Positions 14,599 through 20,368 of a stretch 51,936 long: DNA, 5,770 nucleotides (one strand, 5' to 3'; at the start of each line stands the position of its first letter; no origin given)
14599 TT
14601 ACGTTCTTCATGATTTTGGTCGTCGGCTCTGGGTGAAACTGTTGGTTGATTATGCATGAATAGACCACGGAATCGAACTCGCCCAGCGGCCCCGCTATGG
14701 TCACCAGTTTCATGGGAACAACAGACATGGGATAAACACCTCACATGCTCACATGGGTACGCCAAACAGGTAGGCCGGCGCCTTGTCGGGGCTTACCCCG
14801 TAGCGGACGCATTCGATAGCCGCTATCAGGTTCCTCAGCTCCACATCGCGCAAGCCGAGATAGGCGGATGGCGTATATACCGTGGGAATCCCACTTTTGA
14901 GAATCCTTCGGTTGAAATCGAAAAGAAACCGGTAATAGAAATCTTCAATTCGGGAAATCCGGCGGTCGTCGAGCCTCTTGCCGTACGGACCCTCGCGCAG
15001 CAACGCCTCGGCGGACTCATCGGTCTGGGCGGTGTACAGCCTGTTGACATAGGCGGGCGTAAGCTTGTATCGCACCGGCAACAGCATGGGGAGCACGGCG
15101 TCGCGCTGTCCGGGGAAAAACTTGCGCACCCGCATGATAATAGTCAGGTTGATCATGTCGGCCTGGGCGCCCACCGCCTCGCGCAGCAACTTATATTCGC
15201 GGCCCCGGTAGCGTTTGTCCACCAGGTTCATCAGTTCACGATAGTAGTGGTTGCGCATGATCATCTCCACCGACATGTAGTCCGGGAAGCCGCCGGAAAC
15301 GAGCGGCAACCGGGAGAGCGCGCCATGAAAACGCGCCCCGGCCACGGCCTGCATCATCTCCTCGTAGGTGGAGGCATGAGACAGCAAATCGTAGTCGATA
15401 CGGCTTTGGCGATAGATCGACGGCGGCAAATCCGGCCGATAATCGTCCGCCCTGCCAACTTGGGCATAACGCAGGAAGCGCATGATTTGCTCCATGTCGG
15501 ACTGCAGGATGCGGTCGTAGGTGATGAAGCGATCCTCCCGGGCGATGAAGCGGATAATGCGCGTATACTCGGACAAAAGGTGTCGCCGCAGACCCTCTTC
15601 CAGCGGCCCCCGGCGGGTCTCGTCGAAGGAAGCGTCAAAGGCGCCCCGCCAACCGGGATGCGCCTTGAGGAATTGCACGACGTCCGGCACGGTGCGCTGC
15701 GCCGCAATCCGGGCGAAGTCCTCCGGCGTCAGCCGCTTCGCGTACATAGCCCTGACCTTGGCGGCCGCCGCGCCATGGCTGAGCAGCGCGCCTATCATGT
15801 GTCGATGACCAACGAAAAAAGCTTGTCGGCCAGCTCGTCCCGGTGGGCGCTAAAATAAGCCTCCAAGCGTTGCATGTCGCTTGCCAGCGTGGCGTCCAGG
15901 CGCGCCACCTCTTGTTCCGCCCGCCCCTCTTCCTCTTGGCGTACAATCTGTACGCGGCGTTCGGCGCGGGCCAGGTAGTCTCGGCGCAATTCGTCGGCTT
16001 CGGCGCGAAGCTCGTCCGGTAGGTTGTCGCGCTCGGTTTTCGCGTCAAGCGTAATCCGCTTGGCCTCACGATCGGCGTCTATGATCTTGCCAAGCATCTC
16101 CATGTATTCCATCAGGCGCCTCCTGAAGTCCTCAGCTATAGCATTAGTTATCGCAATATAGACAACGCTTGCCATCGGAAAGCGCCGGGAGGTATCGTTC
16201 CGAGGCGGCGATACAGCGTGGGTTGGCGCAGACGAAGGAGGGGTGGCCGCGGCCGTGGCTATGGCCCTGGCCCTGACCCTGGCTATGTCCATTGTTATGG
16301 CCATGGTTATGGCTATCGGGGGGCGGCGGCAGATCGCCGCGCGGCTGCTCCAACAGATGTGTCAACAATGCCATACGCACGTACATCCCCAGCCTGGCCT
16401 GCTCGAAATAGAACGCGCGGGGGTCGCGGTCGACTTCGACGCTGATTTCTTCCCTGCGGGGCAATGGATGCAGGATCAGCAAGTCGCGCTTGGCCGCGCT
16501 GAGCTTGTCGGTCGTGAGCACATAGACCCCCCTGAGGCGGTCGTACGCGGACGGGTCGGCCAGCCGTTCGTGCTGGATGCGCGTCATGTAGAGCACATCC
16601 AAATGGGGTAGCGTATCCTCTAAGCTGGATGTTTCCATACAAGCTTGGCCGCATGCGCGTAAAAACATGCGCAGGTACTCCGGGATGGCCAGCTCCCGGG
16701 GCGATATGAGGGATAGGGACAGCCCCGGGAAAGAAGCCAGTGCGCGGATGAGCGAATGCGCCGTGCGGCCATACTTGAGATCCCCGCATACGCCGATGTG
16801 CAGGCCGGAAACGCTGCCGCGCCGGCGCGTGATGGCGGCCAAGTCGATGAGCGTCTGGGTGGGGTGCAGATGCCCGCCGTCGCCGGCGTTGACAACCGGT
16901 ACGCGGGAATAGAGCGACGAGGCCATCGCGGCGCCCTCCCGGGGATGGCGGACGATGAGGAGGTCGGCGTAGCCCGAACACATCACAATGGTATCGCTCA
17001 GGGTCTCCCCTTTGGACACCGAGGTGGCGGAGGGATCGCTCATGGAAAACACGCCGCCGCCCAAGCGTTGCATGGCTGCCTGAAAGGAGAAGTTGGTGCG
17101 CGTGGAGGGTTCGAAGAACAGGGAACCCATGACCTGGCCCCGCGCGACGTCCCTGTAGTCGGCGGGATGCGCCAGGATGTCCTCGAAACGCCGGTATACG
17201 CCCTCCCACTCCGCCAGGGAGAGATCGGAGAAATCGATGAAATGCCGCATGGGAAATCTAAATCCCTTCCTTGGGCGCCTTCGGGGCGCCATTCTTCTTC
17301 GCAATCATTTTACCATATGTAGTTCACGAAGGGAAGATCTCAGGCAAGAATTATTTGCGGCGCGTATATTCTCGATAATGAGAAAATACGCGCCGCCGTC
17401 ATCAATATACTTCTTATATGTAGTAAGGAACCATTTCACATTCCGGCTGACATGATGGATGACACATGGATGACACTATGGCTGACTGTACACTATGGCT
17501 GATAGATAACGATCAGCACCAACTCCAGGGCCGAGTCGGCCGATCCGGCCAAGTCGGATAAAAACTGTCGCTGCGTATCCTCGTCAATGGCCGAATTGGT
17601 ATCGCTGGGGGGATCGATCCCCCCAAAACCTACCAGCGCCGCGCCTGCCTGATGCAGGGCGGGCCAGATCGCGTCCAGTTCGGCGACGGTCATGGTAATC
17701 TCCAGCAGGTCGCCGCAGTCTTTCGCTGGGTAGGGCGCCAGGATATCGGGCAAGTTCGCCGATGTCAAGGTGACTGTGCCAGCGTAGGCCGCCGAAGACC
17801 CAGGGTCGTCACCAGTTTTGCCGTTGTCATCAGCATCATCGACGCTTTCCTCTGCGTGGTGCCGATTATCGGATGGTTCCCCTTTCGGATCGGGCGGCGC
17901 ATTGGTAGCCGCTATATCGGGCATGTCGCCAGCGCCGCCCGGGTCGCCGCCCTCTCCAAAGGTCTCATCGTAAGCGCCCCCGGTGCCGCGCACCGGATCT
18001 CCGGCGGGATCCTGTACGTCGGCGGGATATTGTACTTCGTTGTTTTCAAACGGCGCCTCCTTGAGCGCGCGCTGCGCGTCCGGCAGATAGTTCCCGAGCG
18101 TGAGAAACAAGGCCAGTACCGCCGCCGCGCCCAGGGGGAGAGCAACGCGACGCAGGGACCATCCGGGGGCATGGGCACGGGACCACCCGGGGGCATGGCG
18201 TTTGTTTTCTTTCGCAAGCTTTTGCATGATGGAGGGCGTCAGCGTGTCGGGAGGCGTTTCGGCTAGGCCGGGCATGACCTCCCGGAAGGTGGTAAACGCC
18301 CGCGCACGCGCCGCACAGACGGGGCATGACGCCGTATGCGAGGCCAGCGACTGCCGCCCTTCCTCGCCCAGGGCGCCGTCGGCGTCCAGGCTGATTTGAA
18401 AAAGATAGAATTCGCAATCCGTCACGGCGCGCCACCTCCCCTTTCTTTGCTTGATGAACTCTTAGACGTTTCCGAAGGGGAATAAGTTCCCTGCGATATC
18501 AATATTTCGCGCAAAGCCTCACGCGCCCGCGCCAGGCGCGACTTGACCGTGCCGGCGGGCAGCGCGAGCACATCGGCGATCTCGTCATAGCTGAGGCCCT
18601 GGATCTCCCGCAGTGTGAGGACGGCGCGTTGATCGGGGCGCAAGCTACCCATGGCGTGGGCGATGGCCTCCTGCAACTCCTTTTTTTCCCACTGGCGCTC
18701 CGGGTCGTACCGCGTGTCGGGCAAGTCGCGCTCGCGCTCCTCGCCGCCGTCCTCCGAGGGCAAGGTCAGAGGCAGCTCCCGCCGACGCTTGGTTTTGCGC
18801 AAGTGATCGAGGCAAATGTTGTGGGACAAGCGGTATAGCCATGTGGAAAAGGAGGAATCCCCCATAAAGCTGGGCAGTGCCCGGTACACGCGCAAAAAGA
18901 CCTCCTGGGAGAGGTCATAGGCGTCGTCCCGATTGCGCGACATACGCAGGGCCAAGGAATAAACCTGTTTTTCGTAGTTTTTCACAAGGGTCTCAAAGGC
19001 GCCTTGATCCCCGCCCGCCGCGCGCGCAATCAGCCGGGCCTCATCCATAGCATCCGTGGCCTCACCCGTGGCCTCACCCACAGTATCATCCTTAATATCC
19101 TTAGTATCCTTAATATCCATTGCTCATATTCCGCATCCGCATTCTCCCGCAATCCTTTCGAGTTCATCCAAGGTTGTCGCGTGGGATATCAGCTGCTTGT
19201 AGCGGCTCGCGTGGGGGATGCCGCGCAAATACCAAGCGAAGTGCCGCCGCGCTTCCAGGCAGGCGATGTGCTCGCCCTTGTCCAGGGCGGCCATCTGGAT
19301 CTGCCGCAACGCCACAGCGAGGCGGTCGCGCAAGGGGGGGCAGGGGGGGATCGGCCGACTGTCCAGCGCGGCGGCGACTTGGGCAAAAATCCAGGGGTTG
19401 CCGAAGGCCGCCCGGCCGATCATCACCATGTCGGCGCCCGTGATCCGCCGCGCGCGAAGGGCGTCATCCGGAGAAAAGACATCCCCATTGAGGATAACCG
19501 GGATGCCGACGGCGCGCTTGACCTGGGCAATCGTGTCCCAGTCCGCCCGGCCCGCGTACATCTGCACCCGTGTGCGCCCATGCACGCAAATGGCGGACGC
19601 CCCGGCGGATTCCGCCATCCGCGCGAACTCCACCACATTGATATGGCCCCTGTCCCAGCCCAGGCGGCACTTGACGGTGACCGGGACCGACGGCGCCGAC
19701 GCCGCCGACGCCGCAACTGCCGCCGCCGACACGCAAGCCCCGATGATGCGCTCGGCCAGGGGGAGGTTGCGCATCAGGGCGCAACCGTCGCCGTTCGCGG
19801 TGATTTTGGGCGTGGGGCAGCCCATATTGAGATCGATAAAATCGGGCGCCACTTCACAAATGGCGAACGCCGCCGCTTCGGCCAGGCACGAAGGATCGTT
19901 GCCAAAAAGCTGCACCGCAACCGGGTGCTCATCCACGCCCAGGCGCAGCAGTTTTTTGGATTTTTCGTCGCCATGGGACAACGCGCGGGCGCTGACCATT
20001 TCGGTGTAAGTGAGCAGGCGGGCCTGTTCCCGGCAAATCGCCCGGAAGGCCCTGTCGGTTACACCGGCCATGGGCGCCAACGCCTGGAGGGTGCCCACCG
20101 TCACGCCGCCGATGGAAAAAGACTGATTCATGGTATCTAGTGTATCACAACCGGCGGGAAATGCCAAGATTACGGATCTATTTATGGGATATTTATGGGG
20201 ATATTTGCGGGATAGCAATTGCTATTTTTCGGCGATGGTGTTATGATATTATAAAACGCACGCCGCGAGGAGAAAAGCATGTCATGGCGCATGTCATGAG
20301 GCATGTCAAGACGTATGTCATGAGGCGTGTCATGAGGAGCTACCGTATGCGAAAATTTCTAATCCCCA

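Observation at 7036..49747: Recurrent duplication of the last 12-18 nt of genes, stop codon included, immediately downstream, with 0-175 nt of filler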

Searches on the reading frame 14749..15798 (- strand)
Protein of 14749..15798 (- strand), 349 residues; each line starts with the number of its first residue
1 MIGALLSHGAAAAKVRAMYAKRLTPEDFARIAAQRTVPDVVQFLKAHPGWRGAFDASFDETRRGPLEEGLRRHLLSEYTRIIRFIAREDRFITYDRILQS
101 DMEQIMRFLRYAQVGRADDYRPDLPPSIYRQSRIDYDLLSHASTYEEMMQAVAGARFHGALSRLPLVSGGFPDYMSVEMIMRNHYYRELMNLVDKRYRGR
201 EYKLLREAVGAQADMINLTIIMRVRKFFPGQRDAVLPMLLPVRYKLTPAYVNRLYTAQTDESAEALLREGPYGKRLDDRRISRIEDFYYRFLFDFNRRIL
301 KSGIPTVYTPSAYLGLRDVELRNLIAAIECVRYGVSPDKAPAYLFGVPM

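Call 10: search_protein_families(library=pfam, proteins=[window:14749-15798:-])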
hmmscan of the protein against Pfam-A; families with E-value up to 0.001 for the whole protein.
window:14749-15798:- (349 aa): 1 family
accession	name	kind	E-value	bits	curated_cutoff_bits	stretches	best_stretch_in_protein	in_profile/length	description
PF01992.21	vATP-synt_AC39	-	3.6e-51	174.9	29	1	12-339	2-335/339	ATP synthase (C/AC39) subunit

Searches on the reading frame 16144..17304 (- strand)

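Call 10: search_protein_families(library=pfam, proteins=[window:16144-17304:-])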
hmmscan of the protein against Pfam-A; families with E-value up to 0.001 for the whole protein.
window:16144-17304:- (386 aa): 2 families
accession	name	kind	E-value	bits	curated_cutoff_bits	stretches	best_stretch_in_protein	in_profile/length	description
PF02729.26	OTCace_N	-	4e-38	131.3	29.9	1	20-159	1-147/148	Aspartate/ornithine carbamoyltransferase, carbamoyl-P binding domain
PF00185.30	OTCace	-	8.4e-26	91.3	29.4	1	167-316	2-156/157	Aspartate/ornithine carbamoyltransferase, Asp/Orn binding domain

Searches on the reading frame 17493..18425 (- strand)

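Call 11: search_protein_families(library=pfam, proteins=[window:17493-18425:-])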
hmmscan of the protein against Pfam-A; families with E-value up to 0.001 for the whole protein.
window:17493-18425:- (310 aa): 0 families

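Call 65: search_protein_families(library=pfam, max_evalue=0.5, proteins=[window:17493-18425:-])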
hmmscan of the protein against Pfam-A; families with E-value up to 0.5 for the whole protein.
window:17493-18425:- (310 aa): 1 family
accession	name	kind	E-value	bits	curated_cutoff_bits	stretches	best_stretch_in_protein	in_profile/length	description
PF13490.11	zf-HC2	-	0.0023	18.4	22.2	1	10-38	7-35/35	Putative zinc-finger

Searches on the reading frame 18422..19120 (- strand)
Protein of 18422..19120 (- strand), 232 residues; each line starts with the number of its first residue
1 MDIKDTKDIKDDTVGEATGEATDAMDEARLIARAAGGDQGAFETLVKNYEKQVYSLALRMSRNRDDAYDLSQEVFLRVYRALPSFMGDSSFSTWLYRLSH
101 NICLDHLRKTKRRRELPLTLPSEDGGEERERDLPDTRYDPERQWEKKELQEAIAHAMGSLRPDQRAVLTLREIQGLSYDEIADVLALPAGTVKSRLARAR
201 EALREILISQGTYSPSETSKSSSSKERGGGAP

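Call 11: search_protein_families(library=pfam, proteins=[window:18422-19120:-])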
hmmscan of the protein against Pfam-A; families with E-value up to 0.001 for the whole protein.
window:18422-19120:- (232 aa): 5 families
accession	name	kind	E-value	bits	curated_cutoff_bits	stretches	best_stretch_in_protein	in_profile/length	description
PF04542.20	Sigma70_r2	-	1.2e-19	70.3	24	1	45-113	1-71/71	Sigma-70 region 2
PF08281.18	Sigma70_r4_2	-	4.4e-18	65.1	25.7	1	151-203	2-54/54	Sigma-70, region 4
PF04545.22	Sigma70_r4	-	3.1e-13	49.4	24.1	1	156-205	1-50/50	Sigma-70, region 4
PF07638.17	Sigma70_ECF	-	4.1e-11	43.6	21.1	1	28-204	5-180/185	ECF sigma factor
PF12645.13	HTH_16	-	0.00041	20.8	22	1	29-85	2-64/65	Helix-turn-helix domain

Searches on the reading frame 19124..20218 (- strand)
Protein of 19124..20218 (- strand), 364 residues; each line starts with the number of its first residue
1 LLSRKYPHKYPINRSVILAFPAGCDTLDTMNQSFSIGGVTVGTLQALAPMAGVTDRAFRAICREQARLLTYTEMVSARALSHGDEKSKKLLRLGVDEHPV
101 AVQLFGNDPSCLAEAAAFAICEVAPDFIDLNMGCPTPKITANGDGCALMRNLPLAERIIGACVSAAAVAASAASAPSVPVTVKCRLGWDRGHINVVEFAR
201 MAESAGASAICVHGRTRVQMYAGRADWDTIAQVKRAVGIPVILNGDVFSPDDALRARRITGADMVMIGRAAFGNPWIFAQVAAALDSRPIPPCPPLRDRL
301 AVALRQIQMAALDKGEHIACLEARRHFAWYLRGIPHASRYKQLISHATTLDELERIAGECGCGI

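Call 11: search_protein_families(library=pfam, proteins=[window:19124-20218:-])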
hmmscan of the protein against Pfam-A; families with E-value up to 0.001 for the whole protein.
window:19124-20218:- (364 aa): 4 families
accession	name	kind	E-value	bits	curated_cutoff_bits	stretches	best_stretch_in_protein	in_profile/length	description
PF01207.24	Dus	-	9.3e-88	294.7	20.4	1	47-353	2-298/311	Dihydrouridine synthase (Dus)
PF01070.24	FMN_dh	-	0.00014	21.5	24.9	1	196-271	229-305/350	FMN-dependent dehydrogenase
PF01180.27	DHO_dh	-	0.00058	19.6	27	0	229-286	229-288/291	Dihydroorotate dehydrogenase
PF00977.27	His_biosynth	-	0.00063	19.7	23.6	1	169-272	127-223/228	Histidine biosynthesis protein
